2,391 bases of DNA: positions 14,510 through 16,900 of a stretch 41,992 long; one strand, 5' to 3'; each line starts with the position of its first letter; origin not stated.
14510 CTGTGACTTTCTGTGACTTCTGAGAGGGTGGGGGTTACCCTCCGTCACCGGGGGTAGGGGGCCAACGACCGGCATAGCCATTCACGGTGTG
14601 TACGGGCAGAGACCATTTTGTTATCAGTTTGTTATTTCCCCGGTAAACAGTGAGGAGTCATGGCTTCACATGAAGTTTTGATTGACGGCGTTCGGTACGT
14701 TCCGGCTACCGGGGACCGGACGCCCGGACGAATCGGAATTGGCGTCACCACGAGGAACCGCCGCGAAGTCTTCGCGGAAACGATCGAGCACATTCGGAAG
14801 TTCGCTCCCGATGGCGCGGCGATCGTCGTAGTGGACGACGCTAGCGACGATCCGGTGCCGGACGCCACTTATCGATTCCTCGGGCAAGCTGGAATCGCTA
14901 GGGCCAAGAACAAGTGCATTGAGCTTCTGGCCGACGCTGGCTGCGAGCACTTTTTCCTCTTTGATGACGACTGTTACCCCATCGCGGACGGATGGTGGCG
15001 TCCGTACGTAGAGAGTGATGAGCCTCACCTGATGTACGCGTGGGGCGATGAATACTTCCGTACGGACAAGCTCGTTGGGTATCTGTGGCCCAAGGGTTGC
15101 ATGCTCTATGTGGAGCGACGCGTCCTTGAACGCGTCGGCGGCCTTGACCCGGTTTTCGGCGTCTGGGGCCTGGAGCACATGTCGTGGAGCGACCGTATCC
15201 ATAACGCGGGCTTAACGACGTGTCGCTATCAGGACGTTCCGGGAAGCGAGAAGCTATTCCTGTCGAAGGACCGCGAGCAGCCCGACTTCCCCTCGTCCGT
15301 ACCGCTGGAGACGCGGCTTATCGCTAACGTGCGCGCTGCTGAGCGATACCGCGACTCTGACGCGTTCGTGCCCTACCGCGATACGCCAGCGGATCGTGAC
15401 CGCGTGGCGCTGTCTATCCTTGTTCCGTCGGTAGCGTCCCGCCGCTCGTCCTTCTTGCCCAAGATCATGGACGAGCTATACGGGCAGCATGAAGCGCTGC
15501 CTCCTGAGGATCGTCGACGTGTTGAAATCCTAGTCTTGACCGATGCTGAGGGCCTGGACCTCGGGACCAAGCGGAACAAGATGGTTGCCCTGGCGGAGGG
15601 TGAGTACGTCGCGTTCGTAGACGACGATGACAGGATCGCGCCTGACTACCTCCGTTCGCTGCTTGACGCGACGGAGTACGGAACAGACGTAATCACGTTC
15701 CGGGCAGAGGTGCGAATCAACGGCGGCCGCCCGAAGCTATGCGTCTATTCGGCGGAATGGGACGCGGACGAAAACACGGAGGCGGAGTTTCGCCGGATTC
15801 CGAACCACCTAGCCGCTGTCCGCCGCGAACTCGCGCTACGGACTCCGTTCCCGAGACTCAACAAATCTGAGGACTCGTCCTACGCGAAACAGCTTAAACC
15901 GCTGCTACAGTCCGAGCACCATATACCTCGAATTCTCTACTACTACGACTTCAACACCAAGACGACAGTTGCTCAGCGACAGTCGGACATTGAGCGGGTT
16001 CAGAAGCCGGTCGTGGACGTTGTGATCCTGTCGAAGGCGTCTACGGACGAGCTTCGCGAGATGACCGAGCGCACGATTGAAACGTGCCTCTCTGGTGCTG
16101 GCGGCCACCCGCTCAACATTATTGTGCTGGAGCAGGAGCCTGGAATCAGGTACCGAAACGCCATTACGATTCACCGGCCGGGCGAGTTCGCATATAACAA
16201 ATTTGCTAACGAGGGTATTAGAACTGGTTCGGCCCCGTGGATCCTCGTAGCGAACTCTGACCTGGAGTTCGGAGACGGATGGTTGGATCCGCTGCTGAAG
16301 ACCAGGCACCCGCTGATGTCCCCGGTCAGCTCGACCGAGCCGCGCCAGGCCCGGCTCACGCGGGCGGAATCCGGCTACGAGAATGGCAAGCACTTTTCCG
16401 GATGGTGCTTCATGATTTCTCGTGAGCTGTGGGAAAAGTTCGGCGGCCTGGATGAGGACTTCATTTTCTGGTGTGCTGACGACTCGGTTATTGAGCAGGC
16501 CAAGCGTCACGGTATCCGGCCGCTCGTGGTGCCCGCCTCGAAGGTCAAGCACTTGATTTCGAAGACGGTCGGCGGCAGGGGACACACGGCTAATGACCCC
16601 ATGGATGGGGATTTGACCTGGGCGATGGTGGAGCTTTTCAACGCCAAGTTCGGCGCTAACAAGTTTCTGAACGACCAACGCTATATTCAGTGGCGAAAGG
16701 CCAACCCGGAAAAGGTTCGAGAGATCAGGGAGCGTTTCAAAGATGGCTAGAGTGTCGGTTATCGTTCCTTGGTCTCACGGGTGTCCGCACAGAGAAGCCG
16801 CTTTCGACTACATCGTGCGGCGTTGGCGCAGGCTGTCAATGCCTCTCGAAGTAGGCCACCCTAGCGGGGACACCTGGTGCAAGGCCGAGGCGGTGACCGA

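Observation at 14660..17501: Four glycosyltransferase catalytic domains (a triple GT-A fusion plus a fourth GT) inserted between HNH and the terminase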

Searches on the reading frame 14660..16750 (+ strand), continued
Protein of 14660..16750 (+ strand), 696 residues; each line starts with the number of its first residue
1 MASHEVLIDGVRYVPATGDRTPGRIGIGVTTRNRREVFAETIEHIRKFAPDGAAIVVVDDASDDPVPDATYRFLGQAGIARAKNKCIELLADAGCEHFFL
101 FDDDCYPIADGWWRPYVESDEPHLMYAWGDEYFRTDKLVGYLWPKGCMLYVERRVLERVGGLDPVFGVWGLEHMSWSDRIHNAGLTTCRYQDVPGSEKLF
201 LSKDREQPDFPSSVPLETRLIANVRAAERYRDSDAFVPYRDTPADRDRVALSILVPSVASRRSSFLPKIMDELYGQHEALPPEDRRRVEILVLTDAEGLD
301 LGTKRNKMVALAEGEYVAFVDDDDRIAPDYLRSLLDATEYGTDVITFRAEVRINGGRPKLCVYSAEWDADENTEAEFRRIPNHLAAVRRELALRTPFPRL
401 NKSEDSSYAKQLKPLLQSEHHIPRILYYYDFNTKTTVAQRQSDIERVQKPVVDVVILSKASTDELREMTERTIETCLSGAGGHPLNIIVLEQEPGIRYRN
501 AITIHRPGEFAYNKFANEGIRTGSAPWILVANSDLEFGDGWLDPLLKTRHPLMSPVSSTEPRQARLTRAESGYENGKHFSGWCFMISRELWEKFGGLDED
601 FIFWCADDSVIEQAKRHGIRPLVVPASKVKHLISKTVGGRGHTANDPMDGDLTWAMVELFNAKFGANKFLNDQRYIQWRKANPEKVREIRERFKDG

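Call 68: find_related_loci(query=A1, collection=genome_contigs, flank=10000)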
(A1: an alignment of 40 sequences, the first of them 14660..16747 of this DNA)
Query A1 (696 aa) in genome_contigs; peptide patterns used: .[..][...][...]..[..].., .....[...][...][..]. (x = any residue, [..] = any of these).
600 stretches matched a pattern (row limit reached: there are more); 36 encode a relative of the query (tblastn E <= 1e-3); 36 distinct loci.
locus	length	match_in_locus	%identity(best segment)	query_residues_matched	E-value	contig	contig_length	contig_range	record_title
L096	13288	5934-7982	55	5-680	0e+0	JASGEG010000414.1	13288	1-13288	MAG: Rhizobium sp. isolate 6M027 JMF-2106-05-0006A.bin.27_413, whole genome shotgun sequence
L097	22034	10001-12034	53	5-680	0e+0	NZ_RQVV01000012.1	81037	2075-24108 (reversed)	Erwinia endophytica strain A41C3 Seq12, whole genome shotgun sequence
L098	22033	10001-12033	51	5-678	0e+0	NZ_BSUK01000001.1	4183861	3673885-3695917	Luteimicrobium album strain NBRC 106348 sequence1, whole genome shotgun sequence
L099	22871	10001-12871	47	24-679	3e-136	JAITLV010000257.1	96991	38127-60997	MAG: Sphingobacterium sp. isolate Pcu381_bin30 k119_240945, whole genome shotgun sequence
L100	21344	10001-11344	49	242-682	8e-135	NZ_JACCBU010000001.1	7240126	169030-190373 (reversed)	Microlunatus parietis strain DSM 22083 Ga0104592_01, whole genome shotgun sequence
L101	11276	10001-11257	48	249-669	1e-128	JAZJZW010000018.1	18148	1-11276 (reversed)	MAG: Bacteroidota bacterium isolate ADI_H2L1_1_122_18_3-bin041_1 ADIH2L11_B041_1_000000000018, whole genome shotgun sequ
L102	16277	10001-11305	46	247-682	2e-126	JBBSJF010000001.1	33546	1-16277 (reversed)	MAG: Candidatus Saccharimonadales bacterium isolate LS4_maxbin2.071 LS4_maxbin2.071_K_1503607_L_33546_cov_16.6304, whole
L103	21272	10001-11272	49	242-681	4e-131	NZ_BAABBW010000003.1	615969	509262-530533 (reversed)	Gryllotalpicola koreensis strain JCM 17591 sequence03, whole genome shotgun sequence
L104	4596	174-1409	33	251-667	3e-65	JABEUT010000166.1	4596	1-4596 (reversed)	MAG: Bacteroidia bacterium isolate MAG 11 k99_1454641, whole genome shotgun sequence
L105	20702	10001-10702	46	445-682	3e-60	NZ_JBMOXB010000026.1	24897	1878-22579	Sphingobacterium sp. HJSM2_6 NODE_26_length_24897_cov_190.871152, whole genome shotgun sequence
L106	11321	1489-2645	48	248-639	5e-90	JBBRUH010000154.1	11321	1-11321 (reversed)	MAG: Cytophagales bacterium isolate La3_concoct.176 La3_concoct.176_K_1779073_L_11321_cov_12.2786, whole genome shotgun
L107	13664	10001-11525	43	18-440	3e-43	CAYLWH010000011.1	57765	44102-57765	MAG TPA_asm: uncultured Mycobacterium sp. isolate SRP344714_co2_63 genome assembly, contig: NODE_1229_length_57765_cov_1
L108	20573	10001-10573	44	251-440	1e-36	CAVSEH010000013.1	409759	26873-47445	MAG: uncultured beta proteobacterium isolate MFD02134.bin.2.38 genome assembly, contig: contig_20341, whole genome shotg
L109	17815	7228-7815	43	251-439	4e-32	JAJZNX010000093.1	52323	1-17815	MAG: Planctomycetota bacterium isolate MAS4.bin39 NODE_465_length_52323_cov_2.712277, whole genome shotgun sequence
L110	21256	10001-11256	40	261-637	7e-32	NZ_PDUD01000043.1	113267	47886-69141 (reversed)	Flavilitoribacter nigricans DSM 23189 = NBRC 102662 contig43, whole genome shotgun sequence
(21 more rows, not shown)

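Call 71: search_protein_families(library=phrogs, proteins=[L019:15289-17277:+, L019:21360-21842:+, L032:6658-7869:+, L032:10367-10822:+, L046:6509-6922:+, L046:9379-11580:+, L046:6019-6465:+, L016:15210-15884:+, L085:16045-17091:+, L064:15612-16010:+], max_evalue=0.001)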
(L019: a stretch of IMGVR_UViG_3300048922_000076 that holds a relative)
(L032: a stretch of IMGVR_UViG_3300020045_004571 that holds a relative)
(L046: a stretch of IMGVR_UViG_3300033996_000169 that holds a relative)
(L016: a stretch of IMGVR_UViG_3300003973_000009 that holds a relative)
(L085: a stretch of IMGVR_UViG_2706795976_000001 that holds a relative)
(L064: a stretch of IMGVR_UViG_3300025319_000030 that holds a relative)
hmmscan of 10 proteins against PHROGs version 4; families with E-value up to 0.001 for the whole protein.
L019:15289-17277:+ (663 aa): 14 families
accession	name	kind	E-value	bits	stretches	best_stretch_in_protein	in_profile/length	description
phrog_617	-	head and packaging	9.6e-215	716.1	1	17-657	5-626/626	major head protein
phrog_6538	-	unknown function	3.3e-110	367.1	1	471-662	1-192/193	-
phrog_26508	-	unknown function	4.3e-84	280.4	1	520-662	1-143/144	-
phrog_10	-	head and packaging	1.2e-56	194.2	1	195-658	252-639/752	major head protein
phrog_80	-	head and packaging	5.1e-42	145.8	1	23-277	219-481/607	head maturation protease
phrog_13361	-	unknown function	7.8e-42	143.3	1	22-145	4-128/132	-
phrog_30146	-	unknown function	2.2e-26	92.6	1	22-93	4-74/79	-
phrog_2263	-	head and packaging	9.5e-20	72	1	17-590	18-502/551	major head protein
phrog_3244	-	head and packaging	1.1e-12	49.3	1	33-287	28-281/326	head maturation protease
phrog_4523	-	head and packaging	1.7e-08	34.7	1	67-277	72-278/644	major head and protease protein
phrog_3270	-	head and packaging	1.7e-08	34.6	1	40-273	7-238/603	head maturation protease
phrog_7015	-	head and packaging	4e-07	30.8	1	26-265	4-213/240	head maturation protease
phrog_544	-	head and packaging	2.4e-06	28.2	1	407-539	52-177/282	major head protein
phrog_11321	-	unknown function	8.6e-05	23.1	1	69-287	35-258/327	-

L019:21360-21842:+ (161 aa): 5 families
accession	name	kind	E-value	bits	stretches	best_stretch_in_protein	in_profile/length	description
phrog_158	-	tail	7e-37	128.7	1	5-156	11-159/376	major tail protein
phrog_11009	-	unknown function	1e-21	77.9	1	40-119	28-106/106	-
phrog_41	-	tail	5.7e-16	59.8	1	61-154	55-149/245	major tail protein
phrog_584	-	tail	1.7e-09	38.8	1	40-153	97-212/218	major tail protein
phrog_27374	-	unknown function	0.00075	20.2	0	6-63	1-51/51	-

L032:6658-7869:+ (404 aa): 2 families
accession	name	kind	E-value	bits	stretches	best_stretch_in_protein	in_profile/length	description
phrog_10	-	head and packaging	6.4e-20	72.7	1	20-403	278-637/752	major head protein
phrog_2263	-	head and packaging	0.0001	22.4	1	198-376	337-521/551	major head protein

L032:10367-10822:+ (152 aa): 2 families
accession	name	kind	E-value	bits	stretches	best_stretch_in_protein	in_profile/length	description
phrog_1407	-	tail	6.3e-20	72.8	1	1-146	23-161/258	major tail protein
phrog_41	-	tail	9.4e-05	23.1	1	5-145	11-147/245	major tail protein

L046:6509-6922:+ (138 aa): 1 family
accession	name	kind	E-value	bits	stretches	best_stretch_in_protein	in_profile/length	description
phrog_1407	-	tail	1.7e-10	41.9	1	1-136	22-166/258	major tail protein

L046:9379-11580:+ (734 aa): 0 families

L046:6019-6465:+ (149 aa): 0 families

L016:15210-15884:+ (225 aa): 2 families
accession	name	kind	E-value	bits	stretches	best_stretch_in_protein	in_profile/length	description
phrog_584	-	tail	5.1e-79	266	1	1-217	1-217/218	major tail protein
phrog_158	-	tail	1.3e-07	32.4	1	76-220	17-164/376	major tail protein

L085:16045-17091:+ (349 aa): 1 family
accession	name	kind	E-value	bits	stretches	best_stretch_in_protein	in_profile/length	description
phrog_29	-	head and packaging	3.9e-58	198.7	1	3-346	21-361/439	major head protein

L064:15612-16010:+ (133 aa): 1 family
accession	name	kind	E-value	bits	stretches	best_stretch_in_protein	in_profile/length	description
phrog_1407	-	tail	1.5e-13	51.9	1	1-132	23-167/258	major tail protein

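Call 93: fold_search(model_id=the predicted structure, library=viral)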
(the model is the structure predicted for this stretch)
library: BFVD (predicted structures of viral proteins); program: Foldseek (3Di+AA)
matches with E <= 10: 1010; with E <= 0.001: 346
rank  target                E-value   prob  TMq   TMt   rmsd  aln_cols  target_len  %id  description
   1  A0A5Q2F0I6            5.2e-58  1.00  0.34  0.53  14.3       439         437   48  Glycosyltransferase [Gordonia phage Sixama]
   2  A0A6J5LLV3            4.2e-29  1.00  0.28  0.14  27.0       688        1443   17  Glyco_tranf_GTA_type domain containing protein [uncultured Caudovirales phage]
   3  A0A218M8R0            5.4e-26  1.00  0.32  0.53  17.5       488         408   25  (no name in the UniProt tables at hand)
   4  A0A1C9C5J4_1          1.3e-25  1.00  0.26  0.20  24.6       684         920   17  Putative glycosyltransferase family 32 protein [Heterosigma akashiwo virus 01]
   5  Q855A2                1.2e-22  1.00  0.26  0.45  10.9       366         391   25  Glycosyltransferase [Mycobacterium virus Che8]
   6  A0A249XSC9            1.4e-22  1.00  0.30  0.86   1.9       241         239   39  (no name in the UniProt tables at hand)
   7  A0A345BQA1            2.8e-21  1.00  0.30  0.93   1.5       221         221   31  (no name in the UniProt tables at hand)
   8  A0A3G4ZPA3            2.1e-20  1.00  0.26  0.15  31.1       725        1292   15  Glycosyltransferase [Terrestrivirus sp.]
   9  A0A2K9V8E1            8.7e-19  1.00  0.24  0.16  28.3       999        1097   10  Glycosyltransferase [Bandra megavirus]
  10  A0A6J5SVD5            4.6e-18  1.00  0.25  0.80   3.9       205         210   25  Glyco_tranf_GTA_type domain containing protein [uncultured Caudovirales phage]
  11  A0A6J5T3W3            5.4e-17  1.00  0.23  0.15  24.1       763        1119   11  Glyco_tranf_GTA_type domain containing protein [uncultured Caudovirales phage]
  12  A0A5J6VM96            1.3e-16  1.00  0.22  0.17  21.2       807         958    8  Glycosyltransferase family 6 [Megaviridae environmental sample]
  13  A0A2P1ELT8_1          2.2e-15  1.00  0.22  0.19  18.8       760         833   11  Putative glycosyltransferase [Moumouvirus australiensis]
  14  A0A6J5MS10            2.6e-15  1.00  0.22  0.36  12.7       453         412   13  Glycosyltransferase 2-like [uncultured Caudovirales phage]
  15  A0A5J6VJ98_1          1.1e-13  1.00  0.24  0.22  12.6       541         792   11  Glycosyltransferase family 2 [Megaviridae environmental sample]
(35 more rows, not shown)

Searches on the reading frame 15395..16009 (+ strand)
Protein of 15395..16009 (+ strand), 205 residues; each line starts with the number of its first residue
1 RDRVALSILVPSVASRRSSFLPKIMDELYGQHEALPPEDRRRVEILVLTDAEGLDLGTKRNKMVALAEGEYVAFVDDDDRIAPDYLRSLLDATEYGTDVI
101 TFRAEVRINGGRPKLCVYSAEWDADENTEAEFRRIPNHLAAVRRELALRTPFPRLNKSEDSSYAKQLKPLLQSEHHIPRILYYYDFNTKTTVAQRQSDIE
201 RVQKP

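Call 14: search_protein_families(library=pfam, proteins=[window:15395-16009:+], max_evalue=1)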
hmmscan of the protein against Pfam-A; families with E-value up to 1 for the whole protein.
window:15395-16009:+ (205 aa): 3 families
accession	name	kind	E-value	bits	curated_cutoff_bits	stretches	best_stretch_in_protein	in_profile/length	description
PF00535.33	Glycos_transf_2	-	9.9e-09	35.8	23.3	1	45-111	55-122/168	Glycosyl transferase family 2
PF10111.15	Glyco_tranf_2_2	-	0.027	14.4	27.3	1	53-91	66-104/276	Glycosyltransferase like family 2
PF13641.12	Glyco_tranf_2_3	-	0.028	14.9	27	1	45-130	60-151/230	Glycosyltransferase like family 2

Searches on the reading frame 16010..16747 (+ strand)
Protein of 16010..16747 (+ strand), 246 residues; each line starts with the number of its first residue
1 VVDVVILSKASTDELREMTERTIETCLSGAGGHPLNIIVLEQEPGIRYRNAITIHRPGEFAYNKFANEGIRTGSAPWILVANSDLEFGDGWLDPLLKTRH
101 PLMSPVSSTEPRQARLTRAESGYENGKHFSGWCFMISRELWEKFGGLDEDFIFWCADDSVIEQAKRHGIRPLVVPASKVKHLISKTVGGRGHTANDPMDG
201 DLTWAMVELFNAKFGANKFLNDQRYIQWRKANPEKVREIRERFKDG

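Call 14: search_protein_families(library=pfam, proteins=[window:16010-16747:+], max_evalue=1)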
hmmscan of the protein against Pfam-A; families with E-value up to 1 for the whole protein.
window:16010-16747:+ (246 aa): 3 families
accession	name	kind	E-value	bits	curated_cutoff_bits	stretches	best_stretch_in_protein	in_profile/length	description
PF00535.33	Glycos_transf_2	-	0.0015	18.9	23.3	1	47-97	51-101/168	Glycosyl transferase family 2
PF13641.12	Glyco_tranf_2_3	-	0.0034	17.9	27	1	123-184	152-214/230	Glycosyltransferase like family 2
PF02709.20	Glyco_transf_7C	-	0.03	14.4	23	1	126-166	16-57/78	N-terminal domain of galactosyltransferase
